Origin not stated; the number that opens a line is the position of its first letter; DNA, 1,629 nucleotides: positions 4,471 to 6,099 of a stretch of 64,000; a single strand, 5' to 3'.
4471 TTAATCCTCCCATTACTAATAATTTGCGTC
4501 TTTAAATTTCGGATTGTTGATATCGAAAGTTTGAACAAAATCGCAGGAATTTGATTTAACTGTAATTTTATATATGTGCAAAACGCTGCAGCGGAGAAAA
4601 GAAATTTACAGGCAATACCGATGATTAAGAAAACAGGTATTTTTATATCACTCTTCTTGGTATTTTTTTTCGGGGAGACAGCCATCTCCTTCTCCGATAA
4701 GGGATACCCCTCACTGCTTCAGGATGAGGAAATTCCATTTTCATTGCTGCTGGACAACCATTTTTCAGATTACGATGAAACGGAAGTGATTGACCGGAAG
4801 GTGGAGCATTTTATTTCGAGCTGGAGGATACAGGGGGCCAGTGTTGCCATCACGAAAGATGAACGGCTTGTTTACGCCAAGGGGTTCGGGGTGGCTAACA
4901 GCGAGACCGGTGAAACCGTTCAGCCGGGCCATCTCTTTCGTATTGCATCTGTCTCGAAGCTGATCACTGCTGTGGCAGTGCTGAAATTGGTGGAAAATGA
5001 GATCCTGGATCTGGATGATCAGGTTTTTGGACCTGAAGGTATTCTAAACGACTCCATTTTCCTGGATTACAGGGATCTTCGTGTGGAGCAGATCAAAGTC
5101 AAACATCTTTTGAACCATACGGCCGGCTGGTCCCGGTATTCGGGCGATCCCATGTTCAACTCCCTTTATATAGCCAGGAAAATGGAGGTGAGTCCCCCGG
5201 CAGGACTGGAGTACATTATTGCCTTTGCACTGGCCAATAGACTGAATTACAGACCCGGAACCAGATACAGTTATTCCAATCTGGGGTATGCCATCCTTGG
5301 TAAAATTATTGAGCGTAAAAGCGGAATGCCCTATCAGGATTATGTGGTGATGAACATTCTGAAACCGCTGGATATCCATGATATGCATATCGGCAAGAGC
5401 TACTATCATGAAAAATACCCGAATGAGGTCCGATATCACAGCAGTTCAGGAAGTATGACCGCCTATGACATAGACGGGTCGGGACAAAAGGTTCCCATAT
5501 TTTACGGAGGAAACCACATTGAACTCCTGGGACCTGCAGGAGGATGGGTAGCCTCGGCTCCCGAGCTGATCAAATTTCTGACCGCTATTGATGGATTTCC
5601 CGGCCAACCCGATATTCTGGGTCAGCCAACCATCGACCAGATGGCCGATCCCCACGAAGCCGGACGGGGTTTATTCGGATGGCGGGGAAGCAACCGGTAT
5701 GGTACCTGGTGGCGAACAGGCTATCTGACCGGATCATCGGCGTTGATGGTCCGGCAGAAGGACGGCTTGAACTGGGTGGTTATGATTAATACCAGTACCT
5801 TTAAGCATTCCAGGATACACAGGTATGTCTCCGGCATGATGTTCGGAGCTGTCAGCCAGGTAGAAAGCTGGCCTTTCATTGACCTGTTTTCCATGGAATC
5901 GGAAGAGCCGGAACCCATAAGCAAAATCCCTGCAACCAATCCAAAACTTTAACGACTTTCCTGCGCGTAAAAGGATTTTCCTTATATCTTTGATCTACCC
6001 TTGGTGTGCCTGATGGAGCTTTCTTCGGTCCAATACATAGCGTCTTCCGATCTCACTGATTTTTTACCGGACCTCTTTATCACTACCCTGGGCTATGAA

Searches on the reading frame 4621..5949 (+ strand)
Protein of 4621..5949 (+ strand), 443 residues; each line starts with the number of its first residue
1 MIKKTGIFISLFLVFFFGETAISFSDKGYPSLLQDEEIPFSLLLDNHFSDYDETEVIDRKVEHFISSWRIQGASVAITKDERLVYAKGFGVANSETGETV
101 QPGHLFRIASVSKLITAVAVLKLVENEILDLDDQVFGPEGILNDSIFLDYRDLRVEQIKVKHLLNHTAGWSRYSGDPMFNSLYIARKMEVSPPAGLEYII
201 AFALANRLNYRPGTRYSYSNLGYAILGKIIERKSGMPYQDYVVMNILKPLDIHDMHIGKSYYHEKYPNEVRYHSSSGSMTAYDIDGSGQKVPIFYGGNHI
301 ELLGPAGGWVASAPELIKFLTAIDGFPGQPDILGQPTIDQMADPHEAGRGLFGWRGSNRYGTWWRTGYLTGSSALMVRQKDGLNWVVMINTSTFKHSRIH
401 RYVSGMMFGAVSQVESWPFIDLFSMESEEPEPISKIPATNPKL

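Call 12: search_protein_families(library=pfam, proteins=[window:4621-5949:+])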
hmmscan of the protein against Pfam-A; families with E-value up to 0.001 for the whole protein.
window:4621-5949:+ (443 aa): 1 family
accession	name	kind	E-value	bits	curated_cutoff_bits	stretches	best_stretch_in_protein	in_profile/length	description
PF00144.29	Beta-lactamase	-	1.7e-55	189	27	1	57-395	1-314/329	Beta-lactamase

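Call 45: find_homologous_proteins(query=window:4621-5949:+, max_evalue=1e-40)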
Query window:4621-5949:+ (443 aa): 3352 proteins with E <= 1e-40 among 8000 candidates; the best 120 are listed.
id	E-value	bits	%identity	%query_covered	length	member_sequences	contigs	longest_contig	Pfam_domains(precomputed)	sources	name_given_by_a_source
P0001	0.0e+0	1021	100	100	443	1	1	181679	PF00144.30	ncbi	-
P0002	1.4e-255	866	84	100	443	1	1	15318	PF13354.13,PF00144.30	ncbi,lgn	-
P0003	7.0e-240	815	78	96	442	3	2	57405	PF00144.30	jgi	-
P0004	2.1e-239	813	78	96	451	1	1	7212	PF00144.30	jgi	jgi:CubicO group peptidase (beta-lactamase class C family)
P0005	3.1e-237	806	78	96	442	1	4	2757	PF00144.30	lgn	-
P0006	5.7e-237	805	78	96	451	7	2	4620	PF13354.13,PF00144.30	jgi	jgi:CubicO group peptidase (beta-lactamase class C family)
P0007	1.6e-236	803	77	96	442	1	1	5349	PF00144.30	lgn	-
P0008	1.9e-236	803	77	100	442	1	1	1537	PF00144.30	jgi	-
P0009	6.2e-236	802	76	100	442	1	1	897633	PF00144.30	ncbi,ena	-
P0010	1.3e-235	800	77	96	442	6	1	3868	PF00144.30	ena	-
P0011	5.4e-235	798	75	100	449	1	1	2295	PF00144.30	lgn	-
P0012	6.1e-234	795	75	96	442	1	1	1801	PF00144.30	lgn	-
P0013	7.4e-234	795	77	96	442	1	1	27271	PF00144.30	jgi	jgi:CubicO group peptidase (beta-lactamase class C family)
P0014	1.5e-233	794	75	96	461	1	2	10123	PF00144.30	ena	-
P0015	7.8e-233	791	75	100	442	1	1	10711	PF00144.30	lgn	-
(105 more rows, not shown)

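Call 46: find_encoding_contigs(protein=P0001, flank=1000, max_places=2)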
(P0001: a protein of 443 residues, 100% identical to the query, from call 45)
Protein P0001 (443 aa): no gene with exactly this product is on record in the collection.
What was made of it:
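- Tried and rejected: The contig look-up for the window's own protein found nothing (call 46).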

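Call 57: search_protein_families(library=ncbifam, proteins=[window:4621-5949:+], max_evalue=0.01)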
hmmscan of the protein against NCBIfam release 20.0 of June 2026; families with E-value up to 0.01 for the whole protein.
window:4621-5949:+ (443 aa): 42 families (the best 25 are shown)
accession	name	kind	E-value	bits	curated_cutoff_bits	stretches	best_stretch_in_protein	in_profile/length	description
NF007943.0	PRK10662.1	equivalog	2.7e-17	62.5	266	1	53-255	33-222/380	D-alanyl-D-alanine-carboxypeptidase/endopeptidase AmpH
NF052559.1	MthAcHydAcmB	equivalog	3e-16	59.1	550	1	66-285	20-241/391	methyl acetate hydrolase AcmB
NF033085.1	bla_class_C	equivalog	9.4e-16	57.5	415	1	54-257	5-185/356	class C beta-lactamase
NF002968.0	PRK03642.1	equivalog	2.9e-15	56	385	1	57-253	43-238/432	penicillin binding protein PBP4B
NF009622.0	PRK13128.1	equivalog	4.7e-12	45.2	443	1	55-253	7-188/518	D-aminopeptidase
NF012172.1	FOX-MOX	exception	1.4e-11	44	700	1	54-147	30-122/382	FOX/MOX family class C beta-lactamase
NF000399.2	blaFOX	exception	1.6e-09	37.2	850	1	54-136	30-111/382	FOX family cephalosporin-hydrolyzing class C beta-lactamase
NF000239.3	MOX_CMY1_fam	exception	5.9e-09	35.6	770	1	55-147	34-125/383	CMY-1/MOX family class C beta-lactamase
NF000385.4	blaACT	exception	1.5e-08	34.1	810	2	206-258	158-210/380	ACT family cephalosporin-hydrolyzing class C beta-lactamase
NF033159.0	blaPAC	exception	2.2e-08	33.3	850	1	48-253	23-203/380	PAC family class C beta-lactamase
NF033467.0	blaAQU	exception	3.9e-08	32.8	815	1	55-145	31-120/380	AQU family class C beta-lactamase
NF045671.1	blaPNC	exception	5e-08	32.2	750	1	55-257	47-226/401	PNC family class C beta-lactamase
NF041666.1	ampC_Ecan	exception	5.7e-08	32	860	1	47-258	22-210/381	CMY2-MIR-ACT-EC family cephalosporin-hydrolyzing class C beta-lactamase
NF012173.1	CMY2-MIR-ACT-EC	exception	6.3e-08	31.8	680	1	49-258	24-210/380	CMY2/MIR/ACT/EC family class C beta-lactamase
NF000187.3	BlaMIR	exception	8.5e-08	31.7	882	1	49-120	24-94/381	MIR family cephalosporin-hydrolyzing class C beta-lactamase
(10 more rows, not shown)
